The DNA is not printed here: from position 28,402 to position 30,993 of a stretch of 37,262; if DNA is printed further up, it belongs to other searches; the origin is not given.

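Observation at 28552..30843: In-frame fusion of an apparently active ketopantoate-reductase-type domain to a radical-enzyme core subunit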

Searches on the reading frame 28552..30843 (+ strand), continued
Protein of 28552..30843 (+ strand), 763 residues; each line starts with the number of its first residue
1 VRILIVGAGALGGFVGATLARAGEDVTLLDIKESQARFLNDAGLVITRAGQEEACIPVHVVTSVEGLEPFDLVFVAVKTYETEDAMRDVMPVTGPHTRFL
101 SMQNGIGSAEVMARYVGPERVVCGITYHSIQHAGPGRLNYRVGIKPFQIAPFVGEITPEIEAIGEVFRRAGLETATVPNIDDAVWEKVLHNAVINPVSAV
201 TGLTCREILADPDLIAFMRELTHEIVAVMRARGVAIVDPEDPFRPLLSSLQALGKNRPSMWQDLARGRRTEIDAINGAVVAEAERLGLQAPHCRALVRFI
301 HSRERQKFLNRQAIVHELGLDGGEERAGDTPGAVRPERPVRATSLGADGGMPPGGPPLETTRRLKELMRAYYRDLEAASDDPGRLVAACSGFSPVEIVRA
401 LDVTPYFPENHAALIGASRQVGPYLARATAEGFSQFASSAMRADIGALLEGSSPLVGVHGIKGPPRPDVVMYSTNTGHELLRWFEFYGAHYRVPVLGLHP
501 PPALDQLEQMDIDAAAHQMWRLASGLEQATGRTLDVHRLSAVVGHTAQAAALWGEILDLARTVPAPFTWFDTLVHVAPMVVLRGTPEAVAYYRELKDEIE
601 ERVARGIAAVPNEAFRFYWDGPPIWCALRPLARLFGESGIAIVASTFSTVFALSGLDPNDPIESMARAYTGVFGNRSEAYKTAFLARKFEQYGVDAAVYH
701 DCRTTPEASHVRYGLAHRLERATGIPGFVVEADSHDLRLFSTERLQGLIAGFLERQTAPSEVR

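Call 12: find_encoding_contigs(protein=P0110, flank=10000, max_places=2)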
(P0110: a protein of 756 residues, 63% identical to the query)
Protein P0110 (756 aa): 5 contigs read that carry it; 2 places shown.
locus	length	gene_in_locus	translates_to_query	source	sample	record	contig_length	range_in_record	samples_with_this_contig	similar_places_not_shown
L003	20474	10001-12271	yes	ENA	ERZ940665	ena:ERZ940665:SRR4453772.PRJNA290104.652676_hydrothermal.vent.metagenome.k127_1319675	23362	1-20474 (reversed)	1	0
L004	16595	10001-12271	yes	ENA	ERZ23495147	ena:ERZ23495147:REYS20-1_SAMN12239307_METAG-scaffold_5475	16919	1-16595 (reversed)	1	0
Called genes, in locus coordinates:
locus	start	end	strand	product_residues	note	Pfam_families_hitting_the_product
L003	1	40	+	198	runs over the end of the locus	-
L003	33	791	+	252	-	-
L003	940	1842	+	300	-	PF00941:FAD_binding_5, PF03450:CO_deh_flav_C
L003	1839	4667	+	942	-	PF00111:Fer2, PF01799:Fer2_2, PF01315:Ald_Xan_dh_C, PF02738:MoCoBD_1, PF20256:MoCoBD_2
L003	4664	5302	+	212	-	PF00440:TetR_N, PF17932:TetR_C_24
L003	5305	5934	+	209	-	PF12804:NTP_transf_3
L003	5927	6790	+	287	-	PF02625:XdhC_CoxI, PF13478:XdhC_C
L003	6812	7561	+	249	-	PF00106:adh_short, PF23441:SDR (weak), PF08659:KR, PF13561:adh_short_C2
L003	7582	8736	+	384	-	PF00108:Thiolase_N, PF00109:ketoacyl-synt (faint), PF22691:Thiolase_C_1, PF02803:Thiolase_C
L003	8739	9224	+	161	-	PF12172:zf-ChsH2, PF01796:OB_ChsH2_C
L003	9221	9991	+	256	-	PF00378:ECH_1, PF16113:ECH_2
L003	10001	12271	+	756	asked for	PF02558:ApbA, PF08546:ApbA_C, PF06050:HGD-D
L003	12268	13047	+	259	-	PF01869:BcrAD_BadFG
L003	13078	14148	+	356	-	PF08240:ADH_N, PF01262:AlaDh_PNT_C (faint), PF00107:ADH_zinc_N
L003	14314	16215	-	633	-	PF01839:FG-GAP (faint), PF13517:FG-GAP_3, PF07593:UnbV_ASPIC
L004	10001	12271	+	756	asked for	PF02558:ApbA, PF08546:ApbA_C, PF06050:HGD-D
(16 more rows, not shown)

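Call 13: find_encoding_contigs(protein=P0106, flank=10000, max_places=2)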
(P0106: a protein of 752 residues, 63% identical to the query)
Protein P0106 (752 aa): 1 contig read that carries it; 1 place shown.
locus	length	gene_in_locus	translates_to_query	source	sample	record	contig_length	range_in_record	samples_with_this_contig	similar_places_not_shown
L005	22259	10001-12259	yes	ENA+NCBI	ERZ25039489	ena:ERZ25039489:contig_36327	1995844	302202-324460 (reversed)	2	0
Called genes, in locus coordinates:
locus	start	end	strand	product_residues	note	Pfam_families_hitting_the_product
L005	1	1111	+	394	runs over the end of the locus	PF02771:Acyl-CoA_dh_N, PF02770:Acyl-CoA_dh_M, PF00441:Acyl-CoA_dh_1, PF08028:Acyl-CoA_dh_2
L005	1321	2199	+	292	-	PF00941:FAD_binding_5, PF03450:CO_deh_flav_C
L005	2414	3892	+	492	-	-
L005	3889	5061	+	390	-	PF20256:MoCoBD_2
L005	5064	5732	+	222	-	PF00440:TetR_N, PF17932:TetR_C_24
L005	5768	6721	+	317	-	PF00378:ECH_1, PF16113:ECH_2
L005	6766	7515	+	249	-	PF00106:adh_short, PF08659:KR, PF13561:adh_short_C2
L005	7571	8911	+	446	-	PF00108:Thiolase_N, PF00109:ketoacyl-synt (faint), PF02803:Thiolase_C, PF22691:Thiolase_C_1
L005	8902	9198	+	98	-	PF01796:OB_ChsH2_C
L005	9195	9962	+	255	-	PF00378:ECH_1, PF16113:ECH_2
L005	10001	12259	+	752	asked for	PF02558:ApbA, PF08546:ApbA_C, PF06050:HGD-D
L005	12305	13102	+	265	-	PF01869:BcrAD_BadFG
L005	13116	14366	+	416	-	PF06050:HGD-D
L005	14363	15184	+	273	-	PF01869:BcrAD_BadFG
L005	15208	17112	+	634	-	PF00501:AMP-binding, PF23562:AMP-binding_C_3 (weak)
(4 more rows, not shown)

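Call 43: search_protein_representatives(protein=window:28552-30843:+)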
Query: 763 residues. Proteins with E-value up to 0.001 (for the whole library): 18003; up to 1e-10: 9048; up to 1e-30: 840. The best 150 are listed.
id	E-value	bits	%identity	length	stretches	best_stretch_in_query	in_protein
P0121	4.4e-279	944.6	60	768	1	1-755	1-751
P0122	6.4e-239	811.8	62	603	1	166-757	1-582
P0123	5.3e-117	408.7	61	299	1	351-647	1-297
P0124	1.3e-116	407.4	34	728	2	356-752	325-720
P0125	1.0e-115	404.4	56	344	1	425-756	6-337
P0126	3.9e-114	399.2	59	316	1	1-308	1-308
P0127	7.8e-113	394.9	66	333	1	386-652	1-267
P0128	1.4e-104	367.6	66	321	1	193-492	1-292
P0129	2.1e-87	310.8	66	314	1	548-755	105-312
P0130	3.8e-84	300.1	57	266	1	510-759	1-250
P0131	1.7e-83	297.9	38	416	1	358-755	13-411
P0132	5.9e-83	296.1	53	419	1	150-455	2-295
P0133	8.3e-78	279.1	62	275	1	554-756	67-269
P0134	3.9e-77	276.9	37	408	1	358-755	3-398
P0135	2.5e-76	274.2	57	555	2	209-468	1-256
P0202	1.0e-46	176.3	39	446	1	1-305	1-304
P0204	1.8e-46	175.5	36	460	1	1-307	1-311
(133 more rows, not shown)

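Call 45: find_encoding_contigs(protein=P0124, flank=10000, max_places=3)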
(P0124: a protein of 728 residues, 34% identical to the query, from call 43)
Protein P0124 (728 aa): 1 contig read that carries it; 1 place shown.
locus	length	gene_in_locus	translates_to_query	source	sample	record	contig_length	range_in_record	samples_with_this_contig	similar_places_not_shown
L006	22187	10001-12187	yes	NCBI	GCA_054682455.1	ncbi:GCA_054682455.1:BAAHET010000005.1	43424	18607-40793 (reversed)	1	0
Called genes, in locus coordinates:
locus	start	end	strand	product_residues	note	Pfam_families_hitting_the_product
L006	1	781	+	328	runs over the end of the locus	PF00933:Glyco_hydro_3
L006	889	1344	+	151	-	PF02082:Rrf2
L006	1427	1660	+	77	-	PF09834:DUF2061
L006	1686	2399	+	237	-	PF01507:PAPS_reduct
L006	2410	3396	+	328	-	PF00291:PALP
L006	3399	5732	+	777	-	PF03460:NIR_SIR_ferr, PF01077:NIR_SIR, PF03460:NIR_SIR_ferr, PF01206:TusA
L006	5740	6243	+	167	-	PF13241:NAD_binding_7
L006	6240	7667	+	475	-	PF00590:TP_methylase, PF02602:HEM4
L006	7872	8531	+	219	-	PF07238:PilZ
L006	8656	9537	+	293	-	PF17827:PrmC_N, PF05971:Methyltransf_10 (weak), PF05175:MTS, PF06325:PrmA (weak), PF08241:Methyltransf_11, PF08242:Methyltransf_12, PF13649:Methyltransf_25, PF13847:Methyltransf_31, +1 more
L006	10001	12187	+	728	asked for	PF01210:NAD_Gly3P_dh_N (faint), PF02558:ApbA, PF03721:UDPG_MGDP_dh_N, PF08546:ApbA_C, PF06050:HGD-D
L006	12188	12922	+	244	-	PF01869:BcrAD_BadFG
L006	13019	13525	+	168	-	PF00111:Fer2, PF01799:Fer2_2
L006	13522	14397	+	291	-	PF00941:FAD_binding_5, PF03450:CO_deh_flav_C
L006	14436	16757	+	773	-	PF01315:Ald_Xan_dh_C, PF02738:MoCoBD_1, PF20256:MoCoBD_2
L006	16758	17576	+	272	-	PF02625:XdhC_CoxI, PF13478:XdhC_C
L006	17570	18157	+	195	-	PF01128:IspD, PF12804:NTP_transf_3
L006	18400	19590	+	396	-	PF00162:PGK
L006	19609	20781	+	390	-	PF07884:VKOR, PF13462:Thioredoxin_4, PF01323:DSBA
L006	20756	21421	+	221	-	PF00075:RNase_H, PF13456:RVT_3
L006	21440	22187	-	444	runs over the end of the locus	PF01656:CbiA (faint), PF02881:SRP54_N, PF06414:Zeta_toxin (weak), PF00448:SRP54, PF02978:SRP_SPB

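Call 46: search_protein_families(library=pfam, proteins=[P0124, P0121, P0126, P0131, P0202, P0204], max_evalue=0.001)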
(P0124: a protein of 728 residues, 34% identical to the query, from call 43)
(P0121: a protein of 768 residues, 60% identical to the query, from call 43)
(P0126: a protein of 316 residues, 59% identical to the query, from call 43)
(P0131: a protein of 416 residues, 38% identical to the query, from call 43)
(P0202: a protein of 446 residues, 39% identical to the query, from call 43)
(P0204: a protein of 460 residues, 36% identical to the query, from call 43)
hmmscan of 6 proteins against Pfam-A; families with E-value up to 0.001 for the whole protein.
P0124 (728 aa): 11 families
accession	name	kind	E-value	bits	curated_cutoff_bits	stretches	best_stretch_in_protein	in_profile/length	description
PF06050.19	HGD-D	-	2.5e-64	218.5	28.4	1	361-724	3-342/342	2-hydroxyglutaryl-CoA dehydratase, D-component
PF08546.17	ApbA_C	-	5.6e-26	91.8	22.7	1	185-307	1-124/125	Ketopantoate reductase PanE/ApbA C terminal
PF02558.23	ApbA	-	2.1e-22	79.8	22.2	1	9-158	2-148/150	Ketopantoate reductase PanE/ApbA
PF03721.20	UDPG_MGDP_dh_N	-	6.9e-08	32.7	27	1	7-53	2-48/187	UDP-glucose/GDP-mannose dehydrogenase family, NAD binding domain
PF01210.29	NAD_Gly3P_dh_N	-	2.4e-05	24.8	23.1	1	9-115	3-109/158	NAD-dependent glycerol-3-phosphate dehydrogenase N-terminus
PF03446.21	NAD_binding_2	-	2.8e-05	24.6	21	1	9-85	3-65/161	NAD binding domain of 6-phosphogluconate dehydrogenase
PF02737.24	3HCDH_N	-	6.4e-05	23.4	22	1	8-94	2-89/180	3-hydroxyacyl-CoA dehydrogenase, NAD binding domain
PF07992.20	Pyr_redox_2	-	0.0001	22.3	26.1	1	6-45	143-182/291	Pyridine nucleotide-disulphide oxidoreductase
PF01266.30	DAO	-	0.00047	20.2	27.9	0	10-54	4-49/353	FAD dependent oxidoreductase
PF13478.12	XdhC_C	-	0.00059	20.8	29.7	0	10-47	3-35/125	XdhC Rossmann domain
PF03807.23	F420_oxidored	-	0.00072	20.5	21.6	0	9-111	3-94/94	NADP oxidoreductase coenzyme F420-dependent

P0121 (768 aa): 4 families
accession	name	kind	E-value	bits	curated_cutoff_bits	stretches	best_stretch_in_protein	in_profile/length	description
PF06050.19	HGD-D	-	5e-38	132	28.4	1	389-750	3-340/342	2-hydroxyglutaryl-CoA dehydratase, D-component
PF02558.23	ApbA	-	4.4e-36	124.2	22.2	1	3-154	1-149/150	Ketopantoate reductase PanE/ApbA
PF08546.17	ApbA_C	-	2.9e-32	112.1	22.7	1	180-304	1-124/125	Ketopantoate reductase PanE/ApbA C terminal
PF03807.23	F420_oxidored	-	7.4e-05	23.7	21.6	1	2-106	1-94/94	NADP oxidoreductase coenzyme F420-dependent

P0126 (316 aa): 4 families
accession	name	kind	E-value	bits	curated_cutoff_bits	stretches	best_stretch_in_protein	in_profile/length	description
PF02558.23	ApbA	-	6.1e-33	114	22.2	1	3-150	1-146/150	Ketopantoate reductase PanE/ApbA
PF08546.17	ApbA_C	-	9.4e-32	110.4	22.7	1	180-302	2-123/125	Ketopantoate reductase PanE/ApbA C terminal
PF03721.20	UDPG_MGDP_dh_N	-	4.4e-05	23.6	27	1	1-56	1-56/187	UDP-glucose/GDP-mannose dehydrogenase family, NAD binding domain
PF02254.24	TrkA_N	-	0.00027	21.7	23.8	1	3-101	1-94/116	TrkA-N domain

P0131 (416 aa): 1 family
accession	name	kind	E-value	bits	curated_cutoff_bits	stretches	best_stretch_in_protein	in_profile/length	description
PF06050.19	HGD-D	-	5.2e-61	207.5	28.4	1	47-412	3-342/342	2-hydroxyglutaryl-CoA dehydratase, D-component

P0202 (446 aa): 8 families
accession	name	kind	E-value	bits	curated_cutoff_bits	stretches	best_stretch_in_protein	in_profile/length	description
PF02558.23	ApbA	-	2.4e-36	125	22.2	1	3-152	1-149/150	Ketopantoate reductase PanE/ApbA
PF08546.17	ApbA_C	-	7.5e-34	117.2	22.7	1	178-303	1-125/125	Ketopantoate reductase PanE/ApbA C terminal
PF01210.29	NAD_Gly3P_dh_N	-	6.7e-08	33.1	23.1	1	3-109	2-110/158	NAD-dependent glycerol-3-phosphate dehydrogenase N-terminus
PF03807.23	F420_oxidored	-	3.2e-07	31.3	21.6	1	2-104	1-94/94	NADP oxidoreductase coenzyme F420-dependent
PF03446.21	NAD_binding_2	-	2.4e-06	28.1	21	1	2-99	1-90/161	NAD binding domain of 6-phosphogluconate dehydrogenase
PF02254.24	TrkA_N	-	5.1e-06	27.2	23.8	1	3-95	1-89/116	TrkA-N domain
PF03721.20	UDPG_MGDP_dh_N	-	7.5e-05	22.8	27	1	1-50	1-50/187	UDP-glucose/GDP-mannose dehydrogenase family, NAD binding domain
PF00070.33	Pyr_redox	-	0.00088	20.2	22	0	2-61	1-61/82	Pyridine nucleotide-disulphide oxidoreductase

P0204 (460 aa): 9 families
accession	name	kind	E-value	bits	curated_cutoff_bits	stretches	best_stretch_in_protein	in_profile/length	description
PF02558.23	ApbA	-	8.2e-29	100.6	22.2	1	3-152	1-147/150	Ketopantoate reductase PanE/ApbA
PF08546.17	ApbA_C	-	1.7e-27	96.7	22.7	1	180-304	1-124/125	Ketopantoate reductase PanE/ApbA C terminal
PF03061.28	4HBT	-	2.1e-07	31.6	20.6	1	376-448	2-77/79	Thioesterase superfamily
PF14539.12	DUF4442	-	3.1e-07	31.1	25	1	342-451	12-126/132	Domain of unknown function (DUF4442)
PF03807.23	F420_oxidored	-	1.8e-06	28.9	21.6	1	3-105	2-94/94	NADP oxidoreductase coenzyme F420-dependent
PF01210.29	NAD_Gly3P_dh_N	-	2.9e-05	24.5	23.1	1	2-108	1-108/158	NAD-dependent glycerol-3-phosphate dehydrogenase N-terminus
PF03721.20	UDPG_MGDP_dh_N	-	8e-05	22.7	27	0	1-77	1-84/187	UDP-glucose/GDP-mannose dehydrogenase family, NAD binding domain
PF02737.24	3HCDH_N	-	0.0002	21.8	22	1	3-77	2-86/180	3-hydroxyacyl-CoA dehydrogenase, NAD binding domain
PF13622.12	4HBT_3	-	0.00033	21.3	24.3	1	389-451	22-78/83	Acyl-CoA thioesterase N-terminal domain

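Call 48: find_related_loci(query=A2, collection=genome_contigs, flank=10000)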
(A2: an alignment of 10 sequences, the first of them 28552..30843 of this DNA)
Query A2 (763 aa) in genome_contigs; peptide patterns used: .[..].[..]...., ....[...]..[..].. (x = any residue, [..] = any of these).
599 stretches matched a pattern (row limit reached: there are more); 577 encode a relative of the query (tblastn E <= 1e-3); the best 80 are kept; 78 distinct loci.
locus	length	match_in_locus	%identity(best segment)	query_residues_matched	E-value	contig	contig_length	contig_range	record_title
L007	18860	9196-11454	75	1-756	0e+0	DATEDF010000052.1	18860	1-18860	MAG TPA_asm: Gemmatimonadaceae bacterium isolate SMAG_U8291 k141_760587, whole genome shotgun sequence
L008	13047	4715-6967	73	1-756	0e+0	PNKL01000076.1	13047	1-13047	MAG: Gemmatimonas sp. isolate PR.004 PR_1001621_13047, whole genome shotgun sequence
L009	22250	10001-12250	70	1-756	0e+0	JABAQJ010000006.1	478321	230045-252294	MAG: Gemmatimonadaceae bacterium isolate Bin_122_2R c_000000000049, whole genome shotgun sequence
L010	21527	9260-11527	70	1-759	0e+0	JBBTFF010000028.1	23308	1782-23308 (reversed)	MAG: Gemmatimonadota bacterium isolate H41-bin213_1 H41_bin213_1_000000000028, whole genome shotgun sequence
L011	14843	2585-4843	69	1-756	0e+0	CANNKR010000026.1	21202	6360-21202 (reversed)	MAG: Gemmatimonadetes bacterium isolate ZH-Oct18-98 genome assembly, contig: ZH-Oct18-C1834, whole genome shotgun sequen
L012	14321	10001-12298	69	1-763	0e+0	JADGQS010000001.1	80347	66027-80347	MAG: Gemmatimonadaceae bacterium isolate Chersky.15_25 contig-100_36, whole genome shotgun sequence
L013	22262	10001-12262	69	1-757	0e+0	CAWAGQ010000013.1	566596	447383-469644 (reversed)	MAG: uncultured Gemmatimonadaceae bacterium isolate MFD04944.bin.2.100 genome assembly, contig: contig_72033, whole geno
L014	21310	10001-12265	70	1-756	0e+0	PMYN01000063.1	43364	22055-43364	MAG: Gemmatimonadetes bacterium isolate fen_1231 73.20110800_E2D.66_contig_3679, whole genome shotgun sequence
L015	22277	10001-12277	68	1-756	0e+0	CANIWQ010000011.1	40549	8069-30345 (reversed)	MAG: Gemmatimonadetes bacterium isolate RH-18aug17-373 genome assembly, contig: RH-18aug17-C2199, whole genome shotgun s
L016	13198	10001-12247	68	1-753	0e+0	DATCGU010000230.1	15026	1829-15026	MAG TPA_asm: Gemmatimonadaceae bacterium isolate SMAG_U7815 k141_324285, whole genome shotgun sequence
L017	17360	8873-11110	67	1-756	0e+0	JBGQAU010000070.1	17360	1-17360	MAG: Acidobacteriota bacterium isolate OBJ2_061818_130_23 k141_1114935_length_17360_cov_10.0000, whole genome shotgun se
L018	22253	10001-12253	67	1-758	0e+0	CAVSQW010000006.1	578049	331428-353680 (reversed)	MAG: uncultured Gemmatimonadales bacterium isolate MFD05684.bin.2.73 genome assembly, contig: contig_3787, whole genome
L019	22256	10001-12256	68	1-759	0e+0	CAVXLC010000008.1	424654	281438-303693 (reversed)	MAG: uncultured Gemmatimonadales bacterium isolate MFD05942.bin.1.38 genome assembly, contig: contig_5692, whole genome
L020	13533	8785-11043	68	1-756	0e+0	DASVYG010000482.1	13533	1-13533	MAG TPA_asm: Gemmatimonadaceae bacterium isolate SMAG_U2596 k141_616941, whole genome shotgun sequence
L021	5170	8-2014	76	89-756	0e+0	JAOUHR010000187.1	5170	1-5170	MAG: Gemmatimonadota bacterium isolate 4_1_May_SF_Bin68 4_1_May_SF_Bin68_scaffold_8834_c1, whole genome shotgun sequence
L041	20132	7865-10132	59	1-756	0e+0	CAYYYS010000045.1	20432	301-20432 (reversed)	MAG TPA_asm: uncultured Fibrobacteraceae bacterium isolate binchicken_co65_325 genome assembly, contig: NODE_10772_lengt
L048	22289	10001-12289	57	1-756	0e+0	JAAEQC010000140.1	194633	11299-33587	MAG: bacterium isolate Gpa_8 GpaG_CONTIG2968687, whole genome shotgun sequence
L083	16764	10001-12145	34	5-755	8e-132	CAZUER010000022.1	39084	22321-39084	MAG TPA_asm: uncultured Desulfohalobiaceae bacterium isolate SRP141376_co2_327 genome assembly, contig: NODE_2340_length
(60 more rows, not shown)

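Call 52: find_encoding_contigs(protein=P0131, flank=8000, max_places=3)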
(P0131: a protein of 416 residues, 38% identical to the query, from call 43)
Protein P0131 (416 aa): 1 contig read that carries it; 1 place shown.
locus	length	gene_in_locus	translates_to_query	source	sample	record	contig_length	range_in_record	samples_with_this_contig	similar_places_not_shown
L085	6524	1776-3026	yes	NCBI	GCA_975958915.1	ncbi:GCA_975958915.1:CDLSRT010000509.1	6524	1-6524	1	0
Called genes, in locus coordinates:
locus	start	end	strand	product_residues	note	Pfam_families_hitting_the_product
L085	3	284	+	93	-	?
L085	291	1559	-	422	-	-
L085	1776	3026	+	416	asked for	PF06050:HGD-D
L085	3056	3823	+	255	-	PF01869:BcrAD_BadFG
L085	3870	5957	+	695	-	PF02629:CoA_binding, PF13380:CoA_binding_2, PF13607:Succ_CoA_lig, PF19045:Ligase_CoA_2, PF13549:ATP-grasp_5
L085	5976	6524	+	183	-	?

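Call 53: find_encoding_contigs(protein=P0134, flank=8000, max_places=3)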
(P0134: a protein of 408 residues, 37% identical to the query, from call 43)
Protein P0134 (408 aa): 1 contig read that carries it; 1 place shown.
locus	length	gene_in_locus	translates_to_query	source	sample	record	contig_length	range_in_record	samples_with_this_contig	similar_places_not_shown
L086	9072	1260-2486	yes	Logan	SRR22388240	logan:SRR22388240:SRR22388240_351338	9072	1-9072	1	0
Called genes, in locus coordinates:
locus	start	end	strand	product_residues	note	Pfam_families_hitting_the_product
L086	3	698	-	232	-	?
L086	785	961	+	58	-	-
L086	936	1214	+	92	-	-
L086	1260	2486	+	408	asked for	PF06050:HGD-D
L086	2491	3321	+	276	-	PF01869:BcrAD_BadFG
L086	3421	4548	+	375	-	PF13036:LpoB (weak), PF03783:CsgG (faint)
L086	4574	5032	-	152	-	PF08534:Redoxin, PF00578:AhpC-TSA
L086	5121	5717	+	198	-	-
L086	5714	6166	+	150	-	PF00115:COX1 (weak)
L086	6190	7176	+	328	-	PF02445:NadA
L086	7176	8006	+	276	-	PF03447:NAD_binding_3, PF03807:F420_oxidored (weak), PF01958:Asp_DH_C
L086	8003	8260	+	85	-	-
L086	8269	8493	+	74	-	-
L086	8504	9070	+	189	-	?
